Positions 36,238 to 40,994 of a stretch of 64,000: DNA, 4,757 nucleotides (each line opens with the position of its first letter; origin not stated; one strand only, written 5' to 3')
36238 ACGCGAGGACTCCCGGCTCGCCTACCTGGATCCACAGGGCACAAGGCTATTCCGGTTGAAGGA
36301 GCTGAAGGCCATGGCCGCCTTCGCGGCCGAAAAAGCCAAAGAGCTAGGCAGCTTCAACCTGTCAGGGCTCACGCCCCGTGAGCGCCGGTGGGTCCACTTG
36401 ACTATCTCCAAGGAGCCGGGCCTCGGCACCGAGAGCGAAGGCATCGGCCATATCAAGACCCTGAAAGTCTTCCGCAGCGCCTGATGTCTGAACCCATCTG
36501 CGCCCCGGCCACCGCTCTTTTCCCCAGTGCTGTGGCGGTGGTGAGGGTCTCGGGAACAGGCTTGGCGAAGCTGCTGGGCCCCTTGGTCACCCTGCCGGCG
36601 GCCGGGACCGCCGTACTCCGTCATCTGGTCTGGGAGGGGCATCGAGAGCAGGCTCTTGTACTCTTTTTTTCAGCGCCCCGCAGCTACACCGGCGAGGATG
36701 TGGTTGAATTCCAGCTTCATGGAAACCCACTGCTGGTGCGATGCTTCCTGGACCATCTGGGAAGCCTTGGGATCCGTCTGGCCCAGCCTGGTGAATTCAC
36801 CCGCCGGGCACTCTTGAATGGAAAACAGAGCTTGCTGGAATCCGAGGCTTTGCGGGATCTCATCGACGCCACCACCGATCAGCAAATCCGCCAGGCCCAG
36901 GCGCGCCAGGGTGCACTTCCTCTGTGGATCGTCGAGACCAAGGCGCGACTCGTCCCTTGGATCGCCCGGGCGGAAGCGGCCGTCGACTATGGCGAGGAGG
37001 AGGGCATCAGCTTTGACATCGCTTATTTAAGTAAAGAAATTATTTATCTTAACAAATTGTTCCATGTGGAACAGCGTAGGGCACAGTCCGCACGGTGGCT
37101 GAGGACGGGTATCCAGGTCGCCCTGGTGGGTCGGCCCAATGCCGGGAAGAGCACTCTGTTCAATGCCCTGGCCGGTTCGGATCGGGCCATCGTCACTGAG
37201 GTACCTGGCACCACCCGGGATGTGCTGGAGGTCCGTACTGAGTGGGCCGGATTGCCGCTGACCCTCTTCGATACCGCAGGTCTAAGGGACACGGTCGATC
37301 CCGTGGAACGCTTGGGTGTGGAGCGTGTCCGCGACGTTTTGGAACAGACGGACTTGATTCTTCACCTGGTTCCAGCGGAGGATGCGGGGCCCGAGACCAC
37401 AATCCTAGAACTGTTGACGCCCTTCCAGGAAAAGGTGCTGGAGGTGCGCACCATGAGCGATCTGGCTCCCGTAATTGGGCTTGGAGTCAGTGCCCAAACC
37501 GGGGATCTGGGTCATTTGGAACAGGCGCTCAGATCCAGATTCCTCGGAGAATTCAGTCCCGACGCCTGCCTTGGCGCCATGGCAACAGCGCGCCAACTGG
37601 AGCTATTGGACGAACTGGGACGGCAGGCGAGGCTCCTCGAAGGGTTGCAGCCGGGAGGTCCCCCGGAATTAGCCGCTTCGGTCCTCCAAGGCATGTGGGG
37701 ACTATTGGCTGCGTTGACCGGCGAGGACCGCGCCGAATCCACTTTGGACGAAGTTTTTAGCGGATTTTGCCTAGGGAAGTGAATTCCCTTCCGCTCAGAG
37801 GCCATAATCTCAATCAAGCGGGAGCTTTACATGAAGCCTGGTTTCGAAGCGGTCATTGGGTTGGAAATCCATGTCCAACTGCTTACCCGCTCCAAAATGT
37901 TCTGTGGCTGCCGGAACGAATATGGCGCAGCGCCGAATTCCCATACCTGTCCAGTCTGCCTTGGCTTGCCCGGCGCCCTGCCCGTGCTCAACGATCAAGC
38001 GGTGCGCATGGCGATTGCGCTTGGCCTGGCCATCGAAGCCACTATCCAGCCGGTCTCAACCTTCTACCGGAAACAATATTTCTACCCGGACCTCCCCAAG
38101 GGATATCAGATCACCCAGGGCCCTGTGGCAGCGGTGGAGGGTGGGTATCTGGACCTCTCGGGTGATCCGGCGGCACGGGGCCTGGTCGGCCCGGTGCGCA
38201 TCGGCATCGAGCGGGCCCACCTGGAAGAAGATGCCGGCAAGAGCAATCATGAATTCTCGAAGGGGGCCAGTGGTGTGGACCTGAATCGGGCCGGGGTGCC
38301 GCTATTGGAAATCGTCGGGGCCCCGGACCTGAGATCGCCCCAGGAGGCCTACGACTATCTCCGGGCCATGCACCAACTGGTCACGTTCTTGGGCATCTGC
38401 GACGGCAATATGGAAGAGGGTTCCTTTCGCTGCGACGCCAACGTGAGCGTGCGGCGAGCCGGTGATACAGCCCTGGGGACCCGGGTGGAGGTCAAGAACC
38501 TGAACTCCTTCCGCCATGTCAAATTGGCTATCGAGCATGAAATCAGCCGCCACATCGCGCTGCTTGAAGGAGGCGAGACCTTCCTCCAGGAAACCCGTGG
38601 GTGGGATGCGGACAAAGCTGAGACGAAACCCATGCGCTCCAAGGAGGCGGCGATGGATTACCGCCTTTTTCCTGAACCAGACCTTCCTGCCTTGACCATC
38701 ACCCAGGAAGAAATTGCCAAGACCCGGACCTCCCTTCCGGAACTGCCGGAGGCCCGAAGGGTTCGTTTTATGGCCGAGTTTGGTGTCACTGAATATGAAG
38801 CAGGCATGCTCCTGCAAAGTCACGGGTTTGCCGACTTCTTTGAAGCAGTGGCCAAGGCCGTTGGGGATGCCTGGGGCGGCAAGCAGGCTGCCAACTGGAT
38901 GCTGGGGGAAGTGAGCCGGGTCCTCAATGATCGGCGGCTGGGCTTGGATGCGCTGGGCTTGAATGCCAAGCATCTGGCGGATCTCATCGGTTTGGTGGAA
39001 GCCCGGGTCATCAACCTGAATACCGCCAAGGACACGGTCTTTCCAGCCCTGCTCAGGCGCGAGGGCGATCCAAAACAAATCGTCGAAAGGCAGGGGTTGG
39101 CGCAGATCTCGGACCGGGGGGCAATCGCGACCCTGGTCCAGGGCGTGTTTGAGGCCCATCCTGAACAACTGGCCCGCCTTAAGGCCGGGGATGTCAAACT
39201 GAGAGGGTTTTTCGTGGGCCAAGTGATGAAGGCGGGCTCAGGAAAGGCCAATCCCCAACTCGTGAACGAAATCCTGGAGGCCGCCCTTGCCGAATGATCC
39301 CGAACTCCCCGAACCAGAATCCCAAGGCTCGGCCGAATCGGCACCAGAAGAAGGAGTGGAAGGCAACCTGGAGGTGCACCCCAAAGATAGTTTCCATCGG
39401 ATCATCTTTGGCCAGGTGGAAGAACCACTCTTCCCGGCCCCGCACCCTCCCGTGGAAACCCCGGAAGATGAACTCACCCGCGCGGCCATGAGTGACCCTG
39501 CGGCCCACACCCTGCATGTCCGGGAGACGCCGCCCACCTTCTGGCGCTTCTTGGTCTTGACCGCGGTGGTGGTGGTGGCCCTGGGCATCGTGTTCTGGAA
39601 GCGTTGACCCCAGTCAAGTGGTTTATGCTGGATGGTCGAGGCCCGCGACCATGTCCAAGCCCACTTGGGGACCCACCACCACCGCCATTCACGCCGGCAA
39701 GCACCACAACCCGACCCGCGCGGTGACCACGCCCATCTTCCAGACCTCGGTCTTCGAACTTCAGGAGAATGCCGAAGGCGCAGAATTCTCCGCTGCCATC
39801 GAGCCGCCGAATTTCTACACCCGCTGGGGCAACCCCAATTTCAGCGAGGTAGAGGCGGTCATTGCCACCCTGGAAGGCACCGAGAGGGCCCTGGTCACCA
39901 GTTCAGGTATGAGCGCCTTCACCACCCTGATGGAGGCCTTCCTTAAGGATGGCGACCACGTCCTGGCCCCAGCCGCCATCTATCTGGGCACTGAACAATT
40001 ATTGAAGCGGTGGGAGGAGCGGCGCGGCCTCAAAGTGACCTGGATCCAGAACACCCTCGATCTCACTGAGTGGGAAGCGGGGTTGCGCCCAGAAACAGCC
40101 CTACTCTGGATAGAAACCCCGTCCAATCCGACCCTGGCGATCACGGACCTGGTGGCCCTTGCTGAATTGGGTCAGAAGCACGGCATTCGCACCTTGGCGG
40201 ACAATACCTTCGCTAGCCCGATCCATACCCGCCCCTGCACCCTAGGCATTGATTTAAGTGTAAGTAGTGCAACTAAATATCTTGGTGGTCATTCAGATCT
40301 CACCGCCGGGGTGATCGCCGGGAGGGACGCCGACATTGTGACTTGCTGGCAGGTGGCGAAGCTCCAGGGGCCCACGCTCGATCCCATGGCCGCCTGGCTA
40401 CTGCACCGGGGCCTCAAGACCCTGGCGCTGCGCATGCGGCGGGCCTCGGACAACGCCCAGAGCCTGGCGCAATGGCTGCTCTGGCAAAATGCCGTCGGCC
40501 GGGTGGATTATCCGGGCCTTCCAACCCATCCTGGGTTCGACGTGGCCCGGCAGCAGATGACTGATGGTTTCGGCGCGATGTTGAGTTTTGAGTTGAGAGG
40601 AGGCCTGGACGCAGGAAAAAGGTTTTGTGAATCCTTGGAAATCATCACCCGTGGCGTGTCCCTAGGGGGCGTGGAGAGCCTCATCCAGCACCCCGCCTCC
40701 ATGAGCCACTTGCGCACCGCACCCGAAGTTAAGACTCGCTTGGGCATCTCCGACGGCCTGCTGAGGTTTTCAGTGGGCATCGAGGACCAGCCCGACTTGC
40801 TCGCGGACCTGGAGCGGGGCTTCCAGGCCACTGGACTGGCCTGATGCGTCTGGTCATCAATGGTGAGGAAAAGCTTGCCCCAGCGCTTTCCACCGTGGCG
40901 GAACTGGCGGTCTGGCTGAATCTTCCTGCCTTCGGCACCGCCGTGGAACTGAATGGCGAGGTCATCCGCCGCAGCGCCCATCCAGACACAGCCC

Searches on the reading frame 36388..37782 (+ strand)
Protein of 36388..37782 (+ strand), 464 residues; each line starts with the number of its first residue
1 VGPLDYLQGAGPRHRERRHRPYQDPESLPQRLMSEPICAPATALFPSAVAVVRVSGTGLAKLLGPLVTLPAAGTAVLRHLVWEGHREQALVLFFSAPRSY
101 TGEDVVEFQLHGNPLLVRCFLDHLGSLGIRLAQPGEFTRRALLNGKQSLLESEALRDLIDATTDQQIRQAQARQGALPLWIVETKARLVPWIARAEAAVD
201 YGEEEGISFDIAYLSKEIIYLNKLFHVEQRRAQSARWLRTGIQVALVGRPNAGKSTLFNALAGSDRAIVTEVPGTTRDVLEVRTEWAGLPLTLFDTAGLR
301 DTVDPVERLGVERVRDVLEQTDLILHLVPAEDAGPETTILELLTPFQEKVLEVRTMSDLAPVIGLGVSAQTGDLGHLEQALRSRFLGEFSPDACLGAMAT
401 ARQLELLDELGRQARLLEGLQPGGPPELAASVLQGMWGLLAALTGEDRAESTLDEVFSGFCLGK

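Call 65: search_protein_families(library=pfam, proteins=[window:36388-37782:+], max_evalue=0.0001)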
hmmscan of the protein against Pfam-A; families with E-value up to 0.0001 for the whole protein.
window:36388-37782:+ (464 aa): 5 families
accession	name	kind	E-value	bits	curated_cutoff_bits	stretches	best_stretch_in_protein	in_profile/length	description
PF10396.14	TrmE_N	-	1.9e-29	102.7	29.8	1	37-146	2-117/117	GTP-binding protein TrmE N-terminus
PF12631.12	MnmE_helical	-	2.2e-24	87.2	40.1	1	149-461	1-211/211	MnmE helical domain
PF01926.29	MMR_HSR1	-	1.6e-23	83.4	21.9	1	243-343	1-100/113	50S ribosome-binding GTPase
PF02421.24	FeoB_N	-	2.5e-09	37.3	27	1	243-334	2-92/156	Ferrous iron transport protein B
PF00350.29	Dynamin_N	-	4.8e-07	30.4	27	0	244-283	1-39/168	Dynamin family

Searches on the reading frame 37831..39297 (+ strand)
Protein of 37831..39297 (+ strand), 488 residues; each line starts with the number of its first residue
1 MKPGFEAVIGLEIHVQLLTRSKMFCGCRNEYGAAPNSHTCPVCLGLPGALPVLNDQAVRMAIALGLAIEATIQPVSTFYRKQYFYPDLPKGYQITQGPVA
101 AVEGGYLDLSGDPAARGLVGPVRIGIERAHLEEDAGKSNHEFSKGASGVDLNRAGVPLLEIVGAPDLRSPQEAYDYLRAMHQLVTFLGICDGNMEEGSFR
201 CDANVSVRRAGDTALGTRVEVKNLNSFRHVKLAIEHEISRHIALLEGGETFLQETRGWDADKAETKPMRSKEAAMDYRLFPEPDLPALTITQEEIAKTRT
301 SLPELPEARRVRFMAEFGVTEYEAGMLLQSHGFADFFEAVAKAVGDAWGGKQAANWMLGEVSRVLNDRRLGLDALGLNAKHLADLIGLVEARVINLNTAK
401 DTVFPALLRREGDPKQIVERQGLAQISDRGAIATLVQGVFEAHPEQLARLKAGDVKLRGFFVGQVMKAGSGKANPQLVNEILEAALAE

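Call 65: search_protein_families(library=pfam, proteins=[window:37831-39297:+], max_evalue=0.0001)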
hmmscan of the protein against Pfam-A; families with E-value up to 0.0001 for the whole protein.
window:37831-39297:+ (488 aa): 2 families
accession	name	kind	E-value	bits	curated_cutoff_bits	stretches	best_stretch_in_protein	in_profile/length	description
PF02934.20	GatB_N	-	1.9e-113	378.7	23.4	1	8-295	2-276/277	GatB/GatE catalytic domain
PF02637.23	GatB_Yqey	-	1.5e-41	142.1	27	1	335-486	1-148/148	GatB domain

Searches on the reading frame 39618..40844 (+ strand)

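Call 65: search_protein_families(library=pfam, proteins=[window:39618-40844:+], max_evalue=0.0001)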
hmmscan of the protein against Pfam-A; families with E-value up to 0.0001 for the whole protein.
window:39618-40844:+ (408 aa): 3 families
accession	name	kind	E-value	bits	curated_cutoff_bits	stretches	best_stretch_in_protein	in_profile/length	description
PF01053.26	Cys_Met_Meta_PP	-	3.7e-121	404.7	27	1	21-402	2-380/381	Cys/Met metabolism PLP-dependent enzyme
PF00155.27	Aminotran_1_2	-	3.9e-07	30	19.7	1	81-199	50-189/361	Aminotransferase class I and II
PF00266.25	Aminotran_5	-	6.1e-07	29.2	21.5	1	89-223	62-204/371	Aminotransferase class-V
